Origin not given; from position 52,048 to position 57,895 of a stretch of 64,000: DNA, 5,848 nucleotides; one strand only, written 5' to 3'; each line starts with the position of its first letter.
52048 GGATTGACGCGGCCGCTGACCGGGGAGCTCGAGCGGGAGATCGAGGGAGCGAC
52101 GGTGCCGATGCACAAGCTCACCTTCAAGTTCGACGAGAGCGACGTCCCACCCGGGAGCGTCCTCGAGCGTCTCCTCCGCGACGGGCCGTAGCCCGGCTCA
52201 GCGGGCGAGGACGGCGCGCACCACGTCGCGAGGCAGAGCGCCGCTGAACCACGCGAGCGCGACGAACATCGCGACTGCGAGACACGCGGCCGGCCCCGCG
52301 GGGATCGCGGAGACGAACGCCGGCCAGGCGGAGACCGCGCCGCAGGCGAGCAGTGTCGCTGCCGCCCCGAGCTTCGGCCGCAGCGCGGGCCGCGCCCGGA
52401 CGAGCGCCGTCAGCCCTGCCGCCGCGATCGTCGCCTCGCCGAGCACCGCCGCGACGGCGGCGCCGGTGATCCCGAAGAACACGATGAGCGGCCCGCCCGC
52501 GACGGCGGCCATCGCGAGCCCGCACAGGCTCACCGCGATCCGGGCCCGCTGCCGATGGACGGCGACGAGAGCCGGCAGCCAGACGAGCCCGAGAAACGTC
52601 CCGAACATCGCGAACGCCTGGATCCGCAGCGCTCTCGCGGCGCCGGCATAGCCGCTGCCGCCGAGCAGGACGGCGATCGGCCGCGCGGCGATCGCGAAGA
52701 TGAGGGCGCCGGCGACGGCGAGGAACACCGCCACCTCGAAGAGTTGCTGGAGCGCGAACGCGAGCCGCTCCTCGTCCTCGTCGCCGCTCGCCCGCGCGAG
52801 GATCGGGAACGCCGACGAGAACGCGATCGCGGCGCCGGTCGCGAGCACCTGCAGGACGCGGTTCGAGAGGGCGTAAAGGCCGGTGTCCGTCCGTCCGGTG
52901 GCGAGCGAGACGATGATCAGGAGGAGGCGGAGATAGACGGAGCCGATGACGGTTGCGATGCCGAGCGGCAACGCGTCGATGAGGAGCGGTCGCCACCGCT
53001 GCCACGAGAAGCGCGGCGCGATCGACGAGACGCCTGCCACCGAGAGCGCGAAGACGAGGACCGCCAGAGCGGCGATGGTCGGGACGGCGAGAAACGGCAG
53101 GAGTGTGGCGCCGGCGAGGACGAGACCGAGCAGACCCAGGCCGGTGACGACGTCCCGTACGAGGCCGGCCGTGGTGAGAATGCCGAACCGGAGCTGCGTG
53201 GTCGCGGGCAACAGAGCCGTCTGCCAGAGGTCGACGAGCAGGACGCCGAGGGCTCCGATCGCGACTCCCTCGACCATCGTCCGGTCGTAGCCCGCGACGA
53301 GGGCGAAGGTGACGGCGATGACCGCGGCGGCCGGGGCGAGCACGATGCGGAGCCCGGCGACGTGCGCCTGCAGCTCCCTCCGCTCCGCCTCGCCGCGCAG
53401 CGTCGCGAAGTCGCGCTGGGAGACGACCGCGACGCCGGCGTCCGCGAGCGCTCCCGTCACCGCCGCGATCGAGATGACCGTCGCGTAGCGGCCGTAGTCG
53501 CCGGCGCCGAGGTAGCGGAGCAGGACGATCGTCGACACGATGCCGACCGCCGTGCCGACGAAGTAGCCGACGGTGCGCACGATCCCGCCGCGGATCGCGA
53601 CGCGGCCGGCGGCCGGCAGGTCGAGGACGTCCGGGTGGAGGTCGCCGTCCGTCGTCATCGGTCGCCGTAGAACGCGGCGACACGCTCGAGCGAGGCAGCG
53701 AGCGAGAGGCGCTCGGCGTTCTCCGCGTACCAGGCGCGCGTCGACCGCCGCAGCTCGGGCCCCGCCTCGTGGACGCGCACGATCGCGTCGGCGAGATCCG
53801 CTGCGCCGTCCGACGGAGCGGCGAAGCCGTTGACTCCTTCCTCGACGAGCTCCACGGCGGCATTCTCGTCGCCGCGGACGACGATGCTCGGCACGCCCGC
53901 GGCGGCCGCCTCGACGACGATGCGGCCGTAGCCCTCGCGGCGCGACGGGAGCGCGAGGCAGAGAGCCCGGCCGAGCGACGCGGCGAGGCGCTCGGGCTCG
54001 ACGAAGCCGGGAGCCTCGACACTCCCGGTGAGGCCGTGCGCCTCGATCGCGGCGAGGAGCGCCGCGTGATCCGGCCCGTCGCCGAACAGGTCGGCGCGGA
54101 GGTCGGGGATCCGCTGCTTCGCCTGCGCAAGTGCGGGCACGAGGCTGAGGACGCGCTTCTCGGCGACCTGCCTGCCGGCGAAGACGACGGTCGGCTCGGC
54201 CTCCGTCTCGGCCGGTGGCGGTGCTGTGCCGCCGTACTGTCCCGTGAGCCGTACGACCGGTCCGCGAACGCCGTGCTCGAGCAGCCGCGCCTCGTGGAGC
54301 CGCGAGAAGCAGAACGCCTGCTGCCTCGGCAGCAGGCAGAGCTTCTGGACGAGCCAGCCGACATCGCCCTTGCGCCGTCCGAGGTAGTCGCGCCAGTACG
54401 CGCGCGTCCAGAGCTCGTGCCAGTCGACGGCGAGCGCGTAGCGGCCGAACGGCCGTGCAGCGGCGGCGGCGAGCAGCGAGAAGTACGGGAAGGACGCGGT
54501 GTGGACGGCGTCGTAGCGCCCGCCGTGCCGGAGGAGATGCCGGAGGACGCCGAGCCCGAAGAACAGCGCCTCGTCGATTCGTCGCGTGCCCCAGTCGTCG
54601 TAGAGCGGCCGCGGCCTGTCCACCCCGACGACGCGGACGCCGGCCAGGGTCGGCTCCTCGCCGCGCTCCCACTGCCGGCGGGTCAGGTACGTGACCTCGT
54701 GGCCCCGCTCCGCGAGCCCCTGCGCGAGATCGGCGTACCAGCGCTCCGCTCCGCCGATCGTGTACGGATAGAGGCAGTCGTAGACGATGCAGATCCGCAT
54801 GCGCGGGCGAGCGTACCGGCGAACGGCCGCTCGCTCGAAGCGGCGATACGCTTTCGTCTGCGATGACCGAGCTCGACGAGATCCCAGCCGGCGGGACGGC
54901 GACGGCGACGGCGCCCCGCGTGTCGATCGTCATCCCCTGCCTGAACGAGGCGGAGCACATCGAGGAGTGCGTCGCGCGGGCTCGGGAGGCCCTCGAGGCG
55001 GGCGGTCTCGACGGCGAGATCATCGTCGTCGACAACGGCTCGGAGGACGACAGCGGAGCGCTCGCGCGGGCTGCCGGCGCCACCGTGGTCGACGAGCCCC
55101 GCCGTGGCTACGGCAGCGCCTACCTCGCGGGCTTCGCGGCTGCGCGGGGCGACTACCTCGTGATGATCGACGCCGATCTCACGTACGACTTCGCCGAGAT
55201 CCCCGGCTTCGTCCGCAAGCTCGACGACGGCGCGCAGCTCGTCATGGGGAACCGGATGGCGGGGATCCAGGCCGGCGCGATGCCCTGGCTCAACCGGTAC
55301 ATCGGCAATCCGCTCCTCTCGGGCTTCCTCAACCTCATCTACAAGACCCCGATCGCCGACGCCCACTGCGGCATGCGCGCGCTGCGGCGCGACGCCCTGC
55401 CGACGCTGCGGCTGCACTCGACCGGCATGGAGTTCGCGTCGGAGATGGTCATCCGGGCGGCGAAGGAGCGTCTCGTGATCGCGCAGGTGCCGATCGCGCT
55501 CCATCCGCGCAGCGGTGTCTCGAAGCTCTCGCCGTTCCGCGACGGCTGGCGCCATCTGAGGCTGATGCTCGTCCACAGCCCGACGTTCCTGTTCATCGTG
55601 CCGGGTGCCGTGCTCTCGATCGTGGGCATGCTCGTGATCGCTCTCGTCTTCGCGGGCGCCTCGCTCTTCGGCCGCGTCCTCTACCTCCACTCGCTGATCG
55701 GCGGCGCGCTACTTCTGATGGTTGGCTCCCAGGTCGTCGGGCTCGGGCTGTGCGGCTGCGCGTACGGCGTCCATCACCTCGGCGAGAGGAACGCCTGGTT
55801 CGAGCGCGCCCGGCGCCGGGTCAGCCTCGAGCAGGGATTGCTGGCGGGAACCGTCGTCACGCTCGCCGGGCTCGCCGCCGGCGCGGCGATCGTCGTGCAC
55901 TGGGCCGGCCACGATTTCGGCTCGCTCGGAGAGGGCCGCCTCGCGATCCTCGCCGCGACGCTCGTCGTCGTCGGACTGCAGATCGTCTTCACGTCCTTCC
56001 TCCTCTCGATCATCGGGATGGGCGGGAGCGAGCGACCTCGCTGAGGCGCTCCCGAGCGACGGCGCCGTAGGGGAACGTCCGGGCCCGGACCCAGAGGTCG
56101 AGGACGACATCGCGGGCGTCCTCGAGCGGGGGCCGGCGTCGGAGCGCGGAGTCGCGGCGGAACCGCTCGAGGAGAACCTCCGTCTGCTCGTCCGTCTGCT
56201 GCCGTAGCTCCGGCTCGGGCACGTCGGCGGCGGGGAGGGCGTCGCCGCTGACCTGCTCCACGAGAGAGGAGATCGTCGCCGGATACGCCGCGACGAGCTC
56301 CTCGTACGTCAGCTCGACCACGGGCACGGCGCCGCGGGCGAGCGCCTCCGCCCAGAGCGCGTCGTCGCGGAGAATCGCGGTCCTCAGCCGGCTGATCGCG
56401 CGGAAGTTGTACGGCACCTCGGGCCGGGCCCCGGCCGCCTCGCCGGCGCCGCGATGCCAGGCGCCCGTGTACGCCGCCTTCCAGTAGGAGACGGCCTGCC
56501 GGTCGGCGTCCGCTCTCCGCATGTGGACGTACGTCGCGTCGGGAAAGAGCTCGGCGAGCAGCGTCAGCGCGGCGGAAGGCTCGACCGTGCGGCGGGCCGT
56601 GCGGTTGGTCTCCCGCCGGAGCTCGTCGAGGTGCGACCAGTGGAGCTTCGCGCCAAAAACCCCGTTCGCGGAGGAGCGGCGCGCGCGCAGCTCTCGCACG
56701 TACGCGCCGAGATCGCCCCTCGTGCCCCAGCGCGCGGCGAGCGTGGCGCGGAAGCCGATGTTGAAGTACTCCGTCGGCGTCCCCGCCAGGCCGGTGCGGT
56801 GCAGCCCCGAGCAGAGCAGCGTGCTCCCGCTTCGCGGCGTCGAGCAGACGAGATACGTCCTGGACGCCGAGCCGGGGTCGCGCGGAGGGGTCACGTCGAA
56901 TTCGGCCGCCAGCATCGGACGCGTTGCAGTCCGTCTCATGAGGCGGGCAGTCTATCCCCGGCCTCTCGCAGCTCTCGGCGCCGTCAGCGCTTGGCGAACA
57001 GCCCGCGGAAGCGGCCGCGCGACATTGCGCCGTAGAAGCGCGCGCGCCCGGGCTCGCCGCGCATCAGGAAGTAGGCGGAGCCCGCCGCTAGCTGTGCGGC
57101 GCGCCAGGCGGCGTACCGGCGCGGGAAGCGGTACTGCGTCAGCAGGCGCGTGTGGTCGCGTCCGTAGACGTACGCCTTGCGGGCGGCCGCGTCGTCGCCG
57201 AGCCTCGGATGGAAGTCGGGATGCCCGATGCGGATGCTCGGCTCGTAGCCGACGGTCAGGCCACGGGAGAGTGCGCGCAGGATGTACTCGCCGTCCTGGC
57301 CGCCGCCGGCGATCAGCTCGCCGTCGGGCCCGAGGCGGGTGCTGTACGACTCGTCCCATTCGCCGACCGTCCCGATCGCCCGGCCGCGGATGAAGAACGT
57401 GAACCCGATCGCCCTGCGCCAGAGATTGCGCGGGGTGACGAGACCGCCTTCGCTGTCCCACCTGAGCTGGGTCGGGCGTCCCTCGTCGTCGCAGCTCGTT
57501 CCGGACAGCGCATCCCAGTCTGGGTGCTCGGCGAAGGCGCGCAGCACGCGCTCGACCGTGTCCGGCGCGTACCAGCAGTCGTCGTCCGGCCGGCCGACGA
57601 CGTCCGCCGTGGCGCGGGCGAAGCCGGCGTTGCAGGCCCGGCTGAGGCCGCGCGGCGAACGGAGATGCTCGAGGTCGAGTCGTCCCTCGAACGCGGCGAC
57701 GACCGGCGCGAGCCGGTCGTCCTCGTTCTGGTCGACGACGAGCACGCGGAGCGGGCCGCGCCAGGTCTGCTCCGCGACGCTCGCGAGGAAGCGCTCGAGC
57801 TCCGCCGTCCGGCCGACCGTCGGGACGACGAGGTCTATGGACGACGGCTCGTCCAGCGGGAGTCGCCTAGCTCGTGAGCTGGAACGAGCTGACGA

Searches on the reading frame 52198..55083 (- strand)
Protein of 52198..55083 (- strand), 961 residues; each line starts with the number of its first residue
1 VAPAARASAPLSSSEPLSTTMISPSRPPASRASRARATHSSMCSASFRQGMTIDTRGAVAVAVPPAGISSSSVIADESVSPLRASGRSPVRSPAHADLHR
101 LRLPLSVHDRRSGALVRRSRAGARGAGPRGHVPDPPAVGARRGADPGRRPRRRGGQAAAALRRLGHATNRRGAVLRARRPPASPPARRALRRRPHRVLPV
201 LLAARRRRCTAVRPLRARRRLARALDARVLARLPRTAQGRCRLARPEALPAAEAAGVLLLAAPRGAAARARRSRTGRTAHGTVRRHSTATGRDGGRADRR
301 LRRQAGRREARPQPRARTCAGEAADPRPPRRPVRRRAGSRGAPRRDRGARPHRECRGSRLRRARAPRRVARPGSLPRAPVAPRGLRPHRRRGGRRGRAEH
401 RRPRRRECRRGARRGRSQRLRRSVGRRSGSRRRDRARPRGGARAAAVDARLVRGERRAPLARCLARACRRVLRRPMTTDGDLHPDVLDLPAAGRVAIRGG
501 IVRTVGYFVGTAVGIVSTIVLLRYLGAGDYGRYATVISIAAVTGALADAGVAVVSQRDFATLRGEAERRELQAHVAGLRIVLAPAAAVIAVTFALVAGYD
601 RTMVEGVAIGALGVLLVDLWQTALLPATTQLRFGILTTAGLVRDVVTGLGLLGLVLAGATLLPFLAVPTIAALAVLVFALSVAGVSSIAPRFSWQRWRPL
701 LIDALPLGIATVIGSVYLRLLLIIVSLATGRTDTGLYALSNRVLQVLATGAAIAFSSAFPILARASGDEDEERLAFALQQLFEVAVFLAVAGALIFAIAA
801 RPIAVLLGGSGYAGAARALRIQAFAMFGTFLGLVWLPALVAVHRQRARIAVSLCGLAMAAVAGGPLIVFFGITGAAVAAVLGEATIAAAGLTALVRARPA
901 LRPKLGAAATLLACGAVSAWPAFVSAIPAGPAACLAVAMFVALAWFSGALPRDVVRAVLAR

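Call 79: search_protein_families(library=pfam, proteins=[window:52198-55083:-], max_evalue=0.001)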
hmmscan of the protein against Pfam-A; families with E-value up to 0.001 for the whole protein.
window:52198-55083:- (961 aa): 2 families
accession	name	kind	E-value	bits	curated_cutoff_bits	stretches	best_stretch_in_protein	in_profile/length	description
PF01943.22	Polysacc_synt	-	1.1e-09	38.6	28.2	1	498-765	3-273/274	Polysaccharide biosynthesis protein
PF13440.11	Polysacc_synt_3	-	3.6e-09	36.7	23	1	520-812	1-288/293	Polysaccharide biosynthesis protein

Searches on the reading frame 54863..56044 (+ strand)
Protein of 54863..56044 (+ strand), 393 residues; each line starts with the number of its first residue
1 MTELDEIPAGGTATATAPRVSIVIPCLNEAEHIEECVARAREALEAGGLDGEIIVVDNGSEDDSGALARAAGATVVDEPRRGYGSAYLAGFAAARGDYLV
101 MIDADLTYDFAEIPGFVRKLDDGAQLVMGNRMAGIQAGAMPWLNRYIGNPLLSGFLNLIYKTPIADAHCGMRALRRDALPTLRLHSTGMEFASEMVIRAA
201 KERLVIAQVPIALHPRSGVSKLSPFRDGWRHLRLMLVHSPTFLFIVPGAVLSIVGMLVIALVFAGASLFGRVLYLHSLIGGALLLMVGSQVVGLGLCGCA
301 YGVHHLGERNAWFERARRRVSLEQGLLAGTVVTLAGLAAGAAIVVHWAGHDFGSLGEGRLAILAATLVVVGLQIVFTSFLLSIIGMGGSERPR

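Call 79: search_protein_families(library=pfam, proteins=[window:54863-56044:+], max_evalue=0.001)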
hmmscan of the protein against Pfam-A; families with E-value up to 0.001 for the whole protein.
window:54863-56044:+ (393 aa): 2 families
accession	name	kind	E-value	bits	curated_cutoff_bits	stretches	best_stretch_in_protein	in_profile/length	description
PF00535.33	Glycos_transf_2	-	3.8e-29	102.2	23.3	1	21-179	1-164/168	Glycosyl transferase family 2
PF13641.12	Glyco_tranf_2_3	-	0.00036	21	27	1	18-105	1-96/230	Glycosyltransferase like family 2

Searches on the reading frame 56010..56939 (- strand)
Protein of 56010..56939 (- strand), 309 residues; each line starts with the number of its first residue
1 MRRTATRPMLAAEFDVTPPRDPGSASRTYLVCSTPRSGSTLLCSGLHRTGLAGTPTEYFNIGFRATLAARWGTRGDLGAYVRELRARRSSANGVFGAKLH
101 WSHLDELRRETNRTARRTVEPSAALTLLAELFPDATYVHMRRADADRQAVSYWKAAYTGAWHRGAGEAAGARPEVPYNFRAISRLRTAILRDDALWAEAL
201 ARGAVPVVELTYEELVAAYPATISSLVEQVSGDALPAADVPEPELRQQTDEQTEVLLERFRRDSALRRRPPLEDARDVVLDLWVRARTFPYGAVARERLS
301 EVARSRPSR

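Call 79: search_protein_families(library=pfam, proteins=[window:56010-56939:-], max_evalue=0.001)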
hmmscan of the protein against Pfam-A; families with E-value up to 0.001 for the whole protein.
window:56010-56939:- (309 aa): 2 families
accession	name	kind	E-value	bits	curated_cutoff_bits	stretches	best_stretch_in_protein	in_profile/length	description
PF09037.16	Sulphotransf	-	1.1e-34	120.4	22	1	28-263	1-244/244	Stf0 sulphotransferase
PF13469.12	Sulfotransfer_3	-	4.3e-10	40.6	27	1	31-229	4-209/216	Sulfotransferase family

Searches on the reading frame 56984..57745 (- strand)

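Call 79: search_protein_families(library=pfam, proteins=[window:56984-57745:-], max_evalue=0.001)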
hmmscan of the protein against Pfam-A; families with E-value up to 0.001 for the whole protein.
window:56984-57745:- (253 aa): 1 family
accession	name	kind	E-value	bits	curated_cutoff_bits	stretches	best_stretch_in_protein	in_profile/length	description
PF00535.33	Glycos_transf_2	-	3.6e-13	50.2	23.3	1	2-96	31-129/168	Glycosyl transferase family 2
